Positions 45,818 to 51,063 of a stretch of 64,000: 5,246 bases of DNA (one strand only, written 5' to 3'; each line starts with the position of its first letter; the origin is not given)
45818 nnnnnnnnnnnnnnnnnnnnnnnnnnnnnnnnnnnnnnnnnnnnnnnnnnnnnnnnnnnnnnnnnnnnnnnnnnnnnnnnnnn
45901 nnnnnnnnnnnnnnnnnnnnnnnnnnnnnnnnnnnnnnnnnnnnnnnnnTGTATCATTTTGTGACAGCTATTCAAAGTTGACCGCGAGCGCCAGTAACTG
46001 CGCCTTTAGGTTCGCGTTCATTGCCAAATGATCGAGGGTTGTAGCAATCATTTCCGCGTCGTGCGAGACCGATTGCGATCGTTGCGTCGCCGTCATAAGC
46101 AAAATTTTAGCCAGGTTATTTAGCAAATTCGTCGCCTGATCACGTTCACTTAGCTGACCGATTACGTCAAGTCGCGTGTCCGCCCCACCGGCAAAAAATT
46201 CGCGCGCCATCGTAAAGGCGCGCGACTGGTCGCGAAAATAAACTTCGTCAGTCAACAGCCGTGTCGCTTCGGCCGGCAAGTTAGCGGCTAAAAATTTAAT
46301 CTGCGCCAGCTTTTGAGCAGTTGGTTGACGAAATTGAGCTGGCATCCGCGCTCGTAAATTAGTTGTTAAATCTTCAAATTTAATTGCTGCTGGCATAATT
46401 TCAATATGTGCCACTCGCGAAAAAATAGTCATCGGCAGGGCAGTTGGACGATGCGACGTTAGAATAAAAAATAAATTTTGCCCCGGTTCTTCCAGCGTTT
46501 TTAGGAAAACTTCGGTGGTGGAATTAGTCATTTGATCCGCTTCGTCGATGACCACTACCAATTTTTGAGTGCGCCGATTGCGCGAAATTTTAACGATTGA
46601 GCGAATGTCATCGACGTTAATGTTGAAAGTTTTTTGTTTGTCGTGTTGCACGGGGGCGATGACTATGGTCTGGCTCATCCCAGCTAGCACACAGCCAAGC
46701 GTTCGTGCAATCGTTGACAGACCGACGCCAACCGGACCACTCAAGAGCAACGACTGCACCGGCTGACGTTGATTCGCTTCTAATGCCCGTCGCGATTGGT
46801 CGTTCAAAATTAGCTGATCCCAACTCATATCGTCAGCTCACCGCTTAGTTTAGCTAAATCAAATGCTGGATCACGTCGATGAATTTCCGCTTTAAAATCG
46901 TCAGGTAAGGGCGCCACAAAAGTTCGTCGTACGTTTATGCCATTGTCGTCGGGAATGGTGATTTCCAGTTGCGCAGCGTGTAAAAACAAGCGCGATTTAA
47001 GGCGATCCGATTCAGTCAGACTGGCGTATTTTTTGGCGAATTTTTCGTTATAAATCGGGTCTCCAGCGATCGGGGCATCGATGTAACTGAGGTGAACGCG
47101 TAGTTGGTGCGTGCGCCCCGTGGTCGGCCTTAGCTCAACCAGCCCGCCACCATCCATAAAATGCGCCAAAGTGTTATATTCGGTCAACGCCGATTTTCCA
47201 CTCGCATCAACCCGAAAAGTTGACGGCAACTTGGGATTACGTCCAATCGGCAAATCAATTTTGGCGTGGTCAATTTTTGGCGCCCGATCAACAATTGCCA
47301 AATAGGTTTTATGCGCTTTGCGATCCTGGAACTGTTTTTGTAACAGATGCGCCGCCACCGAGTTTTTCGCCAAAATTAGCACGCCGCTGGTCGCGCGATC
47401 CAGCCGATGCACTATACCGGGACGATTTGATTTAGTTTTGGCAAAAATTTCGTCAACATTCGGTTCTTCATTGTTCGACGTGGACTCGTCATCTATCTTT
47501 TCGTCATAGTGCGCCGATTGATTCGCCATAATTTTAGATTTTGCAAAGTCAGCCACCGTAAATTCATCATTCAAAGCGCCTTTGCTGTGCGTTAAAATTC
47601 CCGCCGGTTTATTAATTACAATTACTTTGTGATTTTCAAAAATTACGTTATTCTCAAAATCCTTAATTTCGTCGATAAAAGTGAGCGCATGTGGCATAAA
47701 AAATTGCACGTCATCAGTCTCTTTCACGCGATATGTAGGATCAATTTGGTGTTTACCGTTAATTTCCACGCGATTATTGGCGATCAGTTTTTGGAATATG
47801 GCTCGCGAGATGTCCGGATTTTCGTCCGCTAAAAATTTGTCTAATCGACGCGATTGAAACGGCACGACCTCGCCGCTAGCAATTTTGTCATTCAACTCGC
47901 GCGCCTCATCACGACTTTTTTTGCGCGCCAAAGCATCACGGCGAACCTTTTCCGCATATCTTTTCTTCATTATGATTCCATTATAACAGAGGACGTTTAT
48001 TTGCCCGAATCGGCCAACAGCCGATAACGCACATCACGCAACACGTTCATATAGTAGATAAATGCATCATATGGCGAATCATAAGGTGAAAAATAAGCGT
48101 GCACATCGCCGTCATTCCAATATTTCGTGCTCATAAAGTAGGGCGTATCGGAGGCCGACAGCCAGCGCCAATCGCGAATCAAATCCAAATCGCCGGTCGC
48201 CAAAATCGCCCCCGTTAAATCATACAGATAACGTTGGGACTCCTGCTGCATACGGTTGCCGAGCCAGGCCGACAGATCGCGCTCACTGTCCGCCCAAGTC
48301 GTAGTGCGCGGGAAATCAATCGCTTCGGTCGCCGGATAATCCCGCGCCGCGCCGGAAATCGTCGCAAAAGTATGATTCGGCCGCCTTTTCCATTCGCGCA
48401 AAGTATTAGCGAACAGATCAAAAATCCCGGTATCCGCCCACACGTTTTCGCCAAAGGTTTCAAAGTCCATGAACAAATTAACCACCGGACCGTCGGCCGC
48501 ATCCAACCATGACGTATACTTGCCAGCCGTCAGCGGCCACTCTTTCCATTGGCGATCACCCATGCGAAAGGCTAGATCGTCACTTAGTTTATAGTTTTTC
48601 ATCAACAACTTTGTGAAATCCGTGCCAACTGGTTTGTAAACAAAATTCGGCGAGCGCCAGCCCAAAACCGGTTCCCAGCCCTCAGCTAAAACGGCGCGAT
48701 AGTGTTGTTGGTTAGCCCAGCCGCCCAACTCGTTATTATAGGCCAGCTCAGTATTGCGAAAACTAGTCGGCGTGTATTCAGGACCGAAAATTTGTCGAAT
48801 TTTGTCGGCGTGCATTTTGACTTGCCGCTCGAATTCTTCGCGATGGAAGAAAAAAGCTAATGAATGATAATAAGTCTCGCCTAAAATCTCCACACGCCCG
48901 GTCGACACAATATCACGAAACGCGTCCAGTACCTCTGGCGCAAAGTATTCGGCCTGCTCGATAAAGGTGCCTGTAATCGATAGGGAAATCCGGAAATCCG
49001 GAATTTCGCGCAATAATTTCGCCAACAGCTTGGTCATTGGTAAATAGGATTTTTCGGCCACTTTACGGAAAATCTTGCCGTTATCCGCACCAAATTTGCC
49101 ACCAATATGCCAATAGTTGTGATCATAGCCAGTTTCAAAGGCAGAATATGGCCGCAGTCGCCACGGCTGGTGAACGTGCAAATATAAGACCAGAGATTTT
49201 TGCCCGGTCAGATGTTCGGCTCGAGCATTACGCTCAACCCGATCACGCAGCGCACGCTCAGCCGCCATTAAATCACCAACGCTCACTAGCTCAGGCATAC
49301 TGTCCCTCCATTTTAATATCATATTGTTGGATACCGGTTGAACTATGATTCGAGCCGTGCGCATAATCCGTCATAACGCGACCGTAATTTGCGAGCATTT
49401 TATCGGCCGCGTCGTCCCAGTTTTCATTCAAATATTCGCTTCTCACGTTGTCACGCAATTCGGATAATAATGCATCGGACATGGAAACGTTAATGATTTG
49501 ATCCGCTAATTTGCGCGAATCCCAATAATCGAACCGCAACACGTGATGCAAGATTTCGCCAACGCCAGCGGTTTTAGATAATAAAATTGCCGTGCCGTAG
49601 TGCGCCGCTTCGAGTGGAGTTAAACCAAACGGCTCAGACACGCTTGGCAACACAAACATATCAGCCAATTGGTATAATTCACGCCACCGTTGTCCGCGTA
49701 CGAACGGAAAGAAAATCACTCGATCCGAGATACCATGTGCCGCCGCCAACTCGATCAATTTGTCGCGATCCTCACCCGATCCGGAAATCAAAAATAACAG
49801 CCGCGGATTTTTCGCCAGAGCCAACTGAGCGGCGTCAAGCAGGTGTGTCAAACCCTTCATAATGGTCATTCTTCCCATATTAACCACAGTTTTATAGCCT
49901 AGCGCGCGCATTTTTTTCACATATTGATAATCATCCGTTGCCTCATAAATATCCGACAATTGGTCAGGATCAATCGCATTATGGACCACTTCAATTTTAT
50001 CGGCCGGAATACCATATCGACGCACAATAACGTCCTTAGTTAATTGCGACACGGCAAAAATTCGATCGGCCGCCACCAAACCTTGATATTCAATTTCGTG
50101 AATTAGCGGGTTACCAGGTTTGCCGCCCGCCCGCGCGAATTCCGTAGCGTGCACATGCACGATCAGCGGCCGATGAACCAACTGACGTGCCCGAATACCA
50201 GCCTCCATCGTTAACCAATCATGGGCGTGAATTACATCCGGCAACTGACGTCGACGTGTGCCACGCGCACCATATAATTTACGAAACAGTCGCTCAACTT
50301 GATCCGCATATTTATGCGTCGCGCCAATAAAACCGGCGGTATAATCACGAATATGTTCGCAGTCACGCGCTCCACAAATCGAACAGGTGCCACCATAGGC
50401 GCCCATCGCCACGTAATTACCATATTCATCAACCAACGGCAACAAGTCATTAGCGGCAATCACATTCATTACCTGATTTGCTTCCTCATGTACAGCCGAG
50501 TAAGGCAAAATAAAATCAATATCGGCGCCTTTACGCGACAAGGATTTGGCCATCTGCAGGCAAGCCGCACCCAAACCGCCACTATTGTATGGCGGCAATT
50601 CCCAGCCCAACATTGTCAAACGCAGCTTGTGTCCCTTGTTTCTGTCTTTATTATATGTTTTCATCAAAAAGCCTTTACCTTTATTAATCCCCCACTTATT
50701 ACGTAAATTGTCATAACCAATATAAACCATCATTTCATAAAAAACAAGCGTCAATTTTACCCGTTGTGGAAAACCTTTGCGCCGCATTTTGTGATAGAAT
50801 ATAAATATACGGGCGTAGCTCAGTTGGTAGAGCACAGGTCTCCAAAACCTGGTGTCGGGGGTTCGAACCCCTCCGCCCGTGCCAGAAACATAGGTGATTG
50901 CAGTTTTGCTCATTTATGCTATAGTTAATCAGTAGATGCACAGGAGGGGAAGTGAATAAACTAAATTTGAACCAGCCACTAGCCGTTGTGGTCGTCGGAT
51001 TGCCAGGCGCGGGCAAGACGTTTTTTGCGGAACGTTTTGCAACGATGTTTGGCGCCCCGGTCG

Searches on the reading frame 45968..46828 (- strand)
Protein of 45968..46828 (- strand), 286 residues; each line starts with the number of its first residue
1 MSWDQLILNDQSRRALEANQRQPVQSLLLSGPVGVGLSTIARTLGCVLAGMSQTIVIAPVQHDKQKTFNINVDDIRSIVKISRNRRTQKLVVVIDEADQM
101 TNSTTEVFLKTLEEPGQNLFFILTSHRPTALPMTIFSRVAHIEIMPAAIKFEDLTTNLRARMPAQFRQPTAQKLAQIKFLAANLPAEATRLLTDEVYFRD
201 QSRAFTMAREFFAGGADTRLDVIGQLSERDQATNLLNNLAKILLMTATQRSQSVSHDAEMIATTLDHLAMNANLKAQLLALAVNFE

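Call 47: search_protein_families(library=pfam, proteins=[window:45968-46828:-], max_evalue=0.00001)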
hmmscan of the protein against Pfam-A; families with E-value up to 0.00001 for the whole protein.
window:45968-46828:- (286 aa): 3 families
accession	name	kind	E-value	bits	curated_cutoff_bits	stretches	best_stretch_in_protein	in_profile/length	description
PF13177.12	DNA_pol3_delta2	-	7.6e-17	62.2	27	1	61-146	75-159/161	DNA polymerase III, delta subunit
PF00004.35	AAA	-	6.3e-09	36.8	21.2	1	27-143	1-127/131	ATPase family associated with various cellular activities (AAA)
PF25199.1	nSTAND_NTPase5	-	3.6e-07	30.6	34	1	14-126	30-133/145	Novel STAND NTPase 5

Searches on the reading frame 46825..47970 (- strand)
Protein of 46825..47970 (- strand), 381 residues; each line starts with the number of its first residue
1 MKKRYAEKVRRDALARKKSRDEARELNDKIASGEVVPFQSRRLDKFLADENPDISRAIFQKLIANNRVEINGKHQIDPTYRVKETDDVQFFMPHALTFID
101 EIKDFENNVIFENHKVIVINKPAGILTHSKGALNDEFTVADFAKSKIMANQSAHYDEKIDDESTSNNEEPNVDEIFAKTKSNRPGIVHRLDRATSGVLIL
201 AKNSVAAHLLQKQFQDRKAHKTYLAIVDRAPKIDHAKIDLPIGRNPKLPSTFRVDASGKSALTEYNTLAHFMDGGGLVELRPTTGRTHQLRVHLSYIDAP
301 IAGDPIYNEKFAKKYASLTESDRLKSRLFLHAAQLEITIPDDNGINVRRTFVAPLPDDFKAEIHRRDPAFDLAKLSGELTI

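Call 47: search_protein_families(library=pfam, proteins=[window:46825-47970:-], max_evalue=0.00001)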
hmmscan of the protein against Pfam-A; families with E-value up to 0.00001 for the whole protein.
window:46825-47970:- (381 aa): 2 families
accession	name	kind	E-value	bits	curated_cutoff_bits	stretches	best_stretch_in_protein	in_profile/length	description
PF00849.27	PseudoU_synth_2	-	3.9e-34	118.5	26.8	1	116-295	2-151/152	RNA pseudouridylate synthase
PF01479.30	S4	-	7.6e-09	35.6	22.8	1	41-88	1-48/48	S4 domain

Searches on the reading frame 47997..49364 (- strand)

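Call 47: search_protein_families(library=pfam, proteins=[window:47997-49364:-], max_evalue=0.00001)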
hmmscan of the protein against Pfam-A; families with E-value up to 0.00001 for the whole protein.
window:47997-49364:- (455 aa): 1 family
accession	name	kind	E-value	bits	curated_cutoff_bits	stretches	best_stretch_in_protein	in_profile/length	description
PF03065.20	Glyco_hydro_57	-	9.9e-60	202.7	21.2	1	59-350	1-289/291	Glycosyl hydrolase family 57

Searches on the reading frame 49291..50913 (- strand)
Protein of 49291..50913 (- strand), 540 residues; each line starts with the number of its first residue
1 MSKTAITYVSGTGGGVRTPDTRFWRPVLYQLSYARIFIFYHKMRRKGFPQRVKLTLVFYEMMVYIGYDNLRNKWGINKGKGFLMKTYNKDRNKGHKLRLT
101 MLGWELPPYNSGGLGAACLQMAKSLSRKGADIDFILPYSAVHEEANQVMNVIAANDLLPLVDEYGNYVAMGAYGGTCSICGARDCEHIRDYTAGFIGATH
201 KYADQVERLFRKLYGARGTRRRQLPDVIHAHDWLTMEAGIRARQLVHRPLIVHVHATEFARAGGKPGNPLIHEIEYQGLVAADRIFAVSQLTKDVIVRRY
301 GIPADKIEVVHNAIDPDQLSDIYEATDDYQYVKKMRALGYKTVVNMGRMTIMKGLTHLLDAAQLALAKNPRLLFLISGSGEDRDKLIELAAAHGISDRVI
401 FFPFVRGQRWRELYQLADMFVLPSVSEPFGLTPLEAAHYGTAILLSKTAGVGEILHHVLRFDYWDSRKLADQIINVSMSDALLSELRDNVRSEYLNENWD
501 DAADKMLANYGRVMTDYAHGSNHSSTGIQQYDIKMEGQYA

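Call 47: search_protein_families(library=pfam, proteins=[window:49291-50913:-], max_evalue=0.00001)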
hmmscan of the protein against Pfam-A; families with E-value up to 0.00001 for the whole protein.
window:49291-50913:- (540 aa): 6 families
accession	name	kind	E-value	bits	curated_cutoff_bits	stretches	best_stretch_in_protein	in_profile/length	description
PF00534.26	Glycos_transf_1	-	1.4e-28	100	26.4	1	338-458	13-134/172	Glycosyl transferases group 1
PF13439.12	Glyco_transf_4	-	5.7e-23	82.2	28.5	1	208-318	56-170/170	Glycosyltransferase Family 4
PF13692.12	Glyco_trans_1_4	-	1.4e-21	77.7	27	1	341-475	2-138/142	Glycosyl transferases group 1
PF13579.12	Glyco_trans_4_4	-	6.5e-18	66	29.7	1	112-312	1-157/158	Glycosyl transferase 4-like domain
PF08323.17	Glyco_transf_5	-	9.8e-15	55.3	22.7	1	100-298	3-226/239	Starch synthase catalytic domain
PF20706.3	GT4-conflict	-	5.3e-14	52.4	26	1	222-515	79-363/385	Family 4 Glycosyltransferase in conflict systems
